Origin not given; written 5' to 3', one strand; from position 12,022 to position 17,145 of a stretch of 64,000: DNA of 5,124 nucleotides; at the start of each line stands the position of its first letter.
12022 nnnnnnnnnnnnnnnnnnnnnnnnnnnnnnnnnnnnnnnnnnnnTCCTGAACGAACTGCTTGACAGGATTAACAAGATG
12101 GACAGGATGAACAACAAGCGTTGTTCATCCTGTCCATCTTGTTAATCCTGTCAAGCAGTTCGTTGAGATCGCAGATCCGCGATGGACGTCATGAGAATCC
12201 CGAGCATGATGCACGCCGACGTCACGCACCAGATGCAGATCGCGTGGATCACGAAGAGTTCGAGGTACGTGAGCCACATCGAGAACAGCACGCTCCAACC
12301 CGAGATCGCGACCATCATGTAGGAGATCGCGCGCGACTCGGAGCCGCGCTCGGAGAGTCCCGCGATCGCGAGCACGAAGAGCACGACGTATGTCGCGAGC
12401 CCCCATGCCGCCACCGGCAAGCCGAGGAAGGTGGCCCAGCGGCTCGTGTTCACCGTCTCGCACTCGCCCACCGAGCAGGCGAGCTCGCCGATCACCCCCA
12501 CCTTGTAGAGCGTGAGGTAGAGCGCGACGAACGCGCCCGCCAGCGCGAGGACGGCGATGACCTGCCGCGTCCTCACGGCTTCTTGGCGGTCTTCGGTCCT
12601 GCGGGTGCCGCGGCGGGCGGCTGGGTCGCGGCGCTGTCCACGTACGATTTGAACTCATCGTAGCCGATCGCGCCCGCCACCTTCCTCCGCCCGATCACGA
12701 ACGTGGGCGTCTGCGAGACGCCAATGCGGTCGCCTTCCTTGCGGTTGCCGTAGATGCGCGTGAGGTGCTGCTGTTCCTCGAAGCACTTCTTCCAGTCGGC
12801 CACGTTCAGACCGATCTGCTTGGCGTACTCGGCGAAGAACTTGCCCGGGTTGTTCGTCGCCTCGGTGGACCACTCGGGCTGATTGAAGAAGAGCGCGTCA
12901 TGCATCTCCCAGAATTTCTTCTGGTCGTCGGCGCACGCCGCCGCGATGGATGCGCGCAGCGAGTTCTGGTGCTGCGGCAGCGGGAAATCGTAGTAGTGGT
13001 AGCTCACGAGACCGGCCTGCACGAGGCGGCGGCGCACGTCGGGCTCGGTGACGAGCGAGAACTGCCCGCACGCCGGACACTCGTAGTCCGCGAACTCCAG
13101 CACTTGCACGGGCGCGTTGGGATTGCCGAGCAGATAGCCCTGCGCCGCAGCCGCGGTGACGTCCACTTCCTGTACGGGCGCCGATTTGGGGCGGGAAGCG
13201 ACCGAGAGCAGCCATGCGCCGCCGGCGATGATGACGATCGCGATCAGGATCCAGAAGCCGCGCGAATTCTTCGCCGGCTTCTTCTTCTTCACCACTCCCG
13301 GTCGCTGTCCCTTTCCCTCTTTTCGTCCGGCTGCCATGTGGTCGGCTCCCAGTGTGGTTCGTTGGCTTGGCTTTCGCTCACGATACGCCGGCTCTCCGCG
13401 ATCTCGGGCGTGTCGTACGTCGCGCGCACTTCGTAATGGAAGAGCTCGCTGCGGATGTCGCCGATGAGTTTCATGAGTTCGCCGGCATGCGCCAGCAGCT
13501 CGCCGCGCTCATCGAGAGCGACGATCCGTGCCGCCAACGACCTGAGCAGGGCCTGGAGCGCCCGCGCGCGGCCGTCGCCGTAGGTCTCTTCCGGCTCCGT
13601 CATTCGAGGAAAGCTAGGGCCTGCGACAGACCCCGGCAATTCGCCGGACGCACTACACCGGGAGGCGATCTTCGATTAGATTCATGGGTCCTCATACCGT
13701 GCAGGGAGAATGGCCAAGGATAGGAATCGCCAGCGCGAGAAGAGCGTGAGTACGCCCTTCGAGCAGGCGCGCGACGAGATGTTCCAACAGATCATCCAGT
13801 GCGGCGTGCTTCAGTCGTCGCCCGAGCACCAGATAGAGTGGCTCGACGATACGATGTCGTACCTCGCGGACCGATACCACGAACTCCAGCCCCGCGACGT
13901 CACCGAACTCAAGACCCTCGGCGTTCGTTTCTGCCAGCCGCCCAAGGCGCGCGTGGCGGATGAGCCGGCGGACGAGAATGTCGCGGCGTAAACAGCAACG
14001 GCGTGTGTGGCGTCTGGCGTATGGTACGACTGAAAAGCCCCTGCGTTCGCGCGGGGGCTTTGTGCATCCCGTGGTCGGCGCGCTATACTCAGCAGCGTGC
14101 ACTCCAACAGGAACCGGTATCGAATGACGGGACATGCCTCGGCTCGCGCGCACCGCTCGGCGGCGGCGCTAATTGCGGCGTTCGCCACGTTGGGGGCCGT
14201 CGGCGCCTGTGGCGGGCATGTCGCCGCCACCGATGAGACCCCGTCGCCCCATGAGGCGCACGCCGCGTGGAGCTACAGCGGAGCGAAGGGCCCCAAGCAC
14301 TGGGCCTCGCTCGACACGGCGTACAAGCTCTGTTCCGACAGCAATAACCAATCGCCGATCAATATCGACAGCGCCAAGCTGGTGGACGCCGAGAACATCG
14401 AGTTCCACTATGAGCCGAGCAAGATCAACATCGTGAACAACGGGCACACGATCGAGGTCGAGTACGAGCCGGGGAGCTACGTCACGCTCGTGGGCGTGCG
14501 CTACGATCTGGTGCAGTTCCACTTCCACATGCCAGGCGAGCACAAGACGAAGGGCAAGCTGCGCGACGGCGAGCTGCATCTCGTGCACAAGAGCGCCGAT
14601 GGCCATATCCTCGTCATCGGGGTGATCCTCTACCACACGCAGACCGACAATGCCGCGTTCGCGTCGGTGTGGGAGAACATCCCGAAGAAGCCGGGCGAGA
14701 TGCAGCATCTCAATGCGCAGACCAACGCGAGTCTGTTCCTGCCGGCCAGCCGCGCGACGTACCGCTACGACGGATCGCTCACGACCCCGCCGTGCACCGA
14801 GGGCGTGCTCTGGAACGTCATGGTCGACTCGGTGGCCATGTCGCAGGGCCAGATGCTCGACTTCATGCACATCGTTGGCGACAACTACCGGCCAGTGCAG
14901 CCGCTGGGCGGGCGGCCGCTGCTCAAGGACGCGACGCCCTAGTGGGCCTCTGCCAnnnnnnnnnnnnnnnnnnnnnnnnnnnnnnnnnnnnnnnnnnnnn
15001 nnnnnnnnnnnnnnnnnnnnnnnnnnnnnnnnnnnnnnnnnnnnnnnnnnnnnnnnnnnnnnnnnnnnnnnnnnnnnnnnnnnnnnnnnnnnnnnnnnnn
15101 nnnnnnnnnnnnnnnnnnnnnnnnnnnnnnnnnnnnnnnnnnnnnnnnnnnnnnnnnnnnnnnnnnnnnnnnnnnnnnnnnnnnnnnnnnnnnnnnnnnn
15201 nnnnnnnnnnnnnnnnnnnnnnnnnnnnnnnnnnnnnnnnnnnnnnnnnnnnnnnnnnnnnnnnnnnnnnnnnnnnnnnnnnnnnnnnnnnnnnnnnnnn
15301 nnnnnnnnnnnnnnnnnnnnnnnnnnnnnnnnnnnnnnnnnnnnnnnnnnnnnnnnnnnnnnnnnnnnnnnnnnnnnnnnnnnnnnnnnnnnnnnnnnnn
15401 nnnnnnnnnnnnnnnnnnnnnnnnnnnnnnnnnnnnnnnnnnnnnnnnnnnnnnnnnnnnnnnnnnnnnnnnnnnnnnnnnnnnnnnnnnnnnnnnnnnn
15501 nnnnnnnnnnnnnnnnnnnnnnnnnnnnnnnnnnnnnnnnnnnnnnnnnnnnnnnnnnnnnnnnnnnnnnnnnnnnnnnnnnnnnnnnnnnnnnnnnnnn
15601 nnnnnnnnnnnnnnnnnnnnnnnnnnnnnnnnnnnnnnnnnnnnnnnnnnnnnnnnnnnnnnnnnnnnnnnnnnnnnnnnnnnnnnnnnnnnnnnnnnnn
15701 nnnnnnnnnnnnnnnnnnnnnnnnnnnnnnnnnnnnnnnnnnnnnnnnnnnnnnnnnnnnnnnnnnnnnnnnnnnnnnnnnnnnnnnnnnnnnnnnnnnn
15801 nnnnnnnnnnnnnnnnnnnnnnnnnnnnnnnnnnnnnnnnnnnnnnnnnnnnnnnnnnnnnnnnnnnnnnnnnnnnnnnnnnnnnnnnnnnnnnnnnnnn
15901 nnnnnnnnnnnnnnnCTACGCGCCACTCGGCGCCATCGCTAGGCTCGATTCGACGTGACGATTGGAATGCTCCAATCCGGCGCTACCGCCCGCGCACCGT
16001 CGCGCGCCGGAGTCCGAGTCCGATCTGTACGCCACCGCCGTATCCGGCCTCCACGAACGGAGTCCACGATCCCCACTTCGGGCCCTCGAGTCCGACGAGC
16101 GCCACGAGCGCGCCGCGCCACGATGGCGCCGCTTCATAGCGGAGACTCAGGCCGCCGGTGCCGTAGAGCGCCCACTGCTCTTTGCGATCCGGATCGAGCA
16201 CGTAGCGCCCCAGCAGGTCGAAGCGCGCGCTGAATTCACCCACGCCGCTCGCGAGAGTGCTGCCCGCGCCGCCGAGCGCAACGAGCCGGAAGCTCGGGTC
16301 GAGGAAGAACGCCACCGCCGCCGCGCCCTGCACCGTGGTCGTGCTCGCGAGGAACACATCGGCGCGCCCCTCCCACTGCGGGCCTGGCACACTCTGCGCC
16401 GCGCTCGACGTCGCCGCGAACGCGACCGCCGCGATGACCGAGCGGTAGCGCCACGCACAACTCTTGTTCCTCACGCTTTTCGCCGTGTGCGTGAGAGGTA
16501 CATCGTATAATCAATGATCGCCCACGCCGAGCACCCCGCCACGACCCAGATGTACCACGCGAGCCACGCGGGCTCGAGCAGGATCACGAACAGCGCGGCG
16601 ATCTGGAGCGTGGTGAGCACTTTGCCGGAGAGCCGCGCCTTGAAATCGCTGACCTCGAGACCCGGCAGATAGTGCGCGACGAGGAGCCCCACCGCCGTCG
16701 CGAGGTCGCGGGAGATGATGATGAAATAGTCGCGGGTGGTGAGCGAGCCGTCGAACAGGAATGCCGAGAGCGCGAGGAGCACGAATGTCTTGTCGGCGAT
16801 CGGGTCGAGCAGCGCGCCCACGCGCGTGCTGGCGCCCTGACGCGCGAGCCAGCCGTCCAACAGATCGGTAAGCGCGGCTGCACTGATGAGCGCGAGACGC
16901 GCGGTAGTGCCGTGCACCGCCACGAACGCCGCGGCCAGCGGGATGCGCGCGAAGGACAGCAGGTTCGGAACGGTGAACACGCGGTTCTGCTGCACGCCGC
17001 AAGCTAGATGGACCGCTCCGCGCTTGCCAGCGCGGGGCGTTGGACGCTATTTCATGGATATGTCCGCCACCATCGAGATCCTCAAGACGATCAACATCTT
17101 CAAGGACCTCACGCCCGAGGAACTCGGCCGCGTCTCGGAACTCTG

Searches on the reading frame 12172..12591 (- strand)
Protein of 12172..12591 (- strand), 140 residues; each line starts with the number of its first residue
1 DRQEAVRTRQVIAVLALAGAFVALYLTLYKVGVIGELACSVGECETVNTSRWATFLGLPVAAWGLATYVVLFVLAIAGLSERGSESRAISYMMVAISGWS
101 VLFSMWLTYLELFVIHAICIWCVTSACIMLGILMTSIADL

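Call 15: search_protein_families(library=pfam, proteins=[window:12172-12591:-], max_evalue=0.001)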
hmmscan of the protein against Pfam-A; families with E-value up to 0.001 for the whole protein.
window:12172-12591:- (140 aa): 1 family
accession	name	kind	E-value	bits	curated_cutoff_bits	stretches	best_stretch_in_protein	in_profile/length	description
PF07884.19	VKOR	-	6.2e-28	98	27.5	1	11-136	2-133/134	Vitamin K epoxide reductase family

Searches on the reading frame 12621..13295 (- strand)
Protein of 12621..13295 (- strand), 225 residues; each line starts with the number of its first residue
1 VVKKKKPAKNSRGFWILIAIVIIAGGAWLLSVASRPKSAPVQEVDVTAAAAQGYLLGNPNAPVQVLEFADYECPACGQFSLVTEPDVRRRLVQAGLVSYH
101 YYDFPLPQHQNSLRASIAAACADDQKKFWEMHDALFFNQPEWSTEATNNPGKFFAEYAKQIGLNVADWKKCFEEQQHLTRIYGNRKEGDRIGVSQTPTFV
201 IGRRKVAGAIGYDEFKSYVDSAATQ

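Call 15: search_protein_families(library=pfam, proteins=[window:12621-13295:-], max_evalue=0.001)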
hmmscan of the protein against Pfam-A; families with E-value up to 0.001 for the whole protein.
window:12621-13295:- (225 aa): 3 families
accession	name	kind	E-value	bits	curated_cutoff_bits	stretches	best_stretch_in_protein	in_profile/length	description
PF13462.12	Thioredoxin_4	-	8.2e-33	114.4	23.2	1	53-220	5-164/165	Thioredoxin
PF01323.26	DSBA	-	1e-09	38.9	25.6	1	65-219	2-190/191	DSBA-like thioredoxin domain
PF13098.12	Thioredoxin_2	-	0.00047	20.9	27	0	64-216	8-101/104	Thioredoxin-like domain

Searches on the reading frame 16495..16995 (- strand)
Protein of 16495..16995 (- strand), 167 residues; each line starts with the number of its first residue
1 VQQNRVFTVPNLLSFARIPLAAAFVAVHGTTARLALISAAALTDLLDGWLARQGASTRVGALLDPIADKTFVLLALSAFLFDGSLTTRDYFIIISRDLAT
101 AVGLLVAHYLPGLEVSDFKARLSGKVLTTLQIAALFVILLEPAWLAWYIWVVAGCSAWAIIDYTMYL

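Call 15: search_protein_families(library=pfam, proteins=[window:16495-16995:-], max_evalue=0.001)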
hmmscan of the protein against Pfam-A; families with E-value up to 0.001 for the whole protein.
window:16495-16995:- (167 aa): 1 family
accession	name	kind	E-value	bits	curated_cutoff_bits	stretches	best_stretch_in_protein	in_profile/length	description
PF01066.26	CDP-OH_P_transf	-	1.3e-19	71.5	22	1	7-153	1-147/152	CDP-alcohol phosphatidyltransferase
